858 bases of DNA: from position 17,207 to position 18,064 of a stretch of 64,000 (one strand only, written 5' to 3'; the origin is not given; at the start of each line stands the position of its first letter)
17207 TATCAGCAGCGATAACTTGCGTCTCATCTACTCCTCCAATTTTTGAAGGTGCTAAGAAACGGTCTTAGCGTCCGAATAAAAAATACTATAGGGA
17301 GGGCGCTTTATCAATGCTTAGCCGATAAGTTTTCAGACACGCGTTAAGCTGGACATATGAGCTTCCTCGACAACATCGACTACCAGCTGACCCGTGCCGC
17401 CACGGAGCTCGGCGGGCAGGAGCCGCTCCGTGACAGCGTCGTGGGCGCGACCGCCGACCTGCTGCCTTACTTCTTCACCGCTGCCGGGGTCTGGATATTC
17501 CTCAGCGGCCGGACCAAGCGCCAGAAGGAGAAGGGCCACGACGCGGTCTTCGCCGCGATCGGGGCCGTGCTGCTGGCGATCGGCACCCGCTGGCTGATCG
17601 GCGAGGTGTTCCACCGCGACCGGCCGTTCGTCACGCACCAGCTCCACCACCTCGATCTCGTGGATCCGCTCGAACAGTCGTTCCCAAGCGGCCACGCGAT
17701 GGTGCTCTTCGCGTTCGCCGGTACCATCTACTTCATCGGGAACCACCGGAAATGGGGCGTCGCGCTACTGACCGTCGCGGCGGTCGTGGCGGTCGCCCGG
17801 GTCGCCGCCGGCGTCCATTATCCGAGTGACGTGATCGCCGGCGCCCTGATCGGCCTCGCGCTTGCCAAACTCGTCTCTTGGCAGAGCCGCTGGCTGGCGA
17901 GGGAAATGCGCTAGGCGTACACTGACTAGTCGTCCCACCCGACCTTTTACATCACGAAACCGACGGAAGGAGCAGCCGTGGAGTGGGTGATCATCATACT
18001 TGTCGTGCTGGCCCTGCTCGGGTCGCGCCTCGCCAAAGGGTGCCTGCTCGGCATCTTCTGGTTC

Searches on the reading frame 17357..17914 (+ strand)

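Call 7: search_protein_families(library=pfam, proteins=[window:17357-17914:+], max_evalue=0.01)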
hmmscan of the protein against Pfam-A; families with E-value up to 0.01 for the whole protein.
window:17357-17914:+ (185 aa): 3 families
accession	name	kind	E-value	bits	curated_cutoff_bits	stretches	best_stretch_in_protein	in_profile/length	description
PF01569.27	PAP2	-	3.9e-22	78.9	27.2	1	65-179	3-127/130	PAP2 superfamily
PF14378.12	PAP2_3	-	1.1e-08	35.6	27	1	105-171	123-189/190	PAP2 superfamily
PF14360.12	PAP2_C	-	1.4e-05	26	27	1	111-169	8-68/74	PAP2 superfamily C-terminal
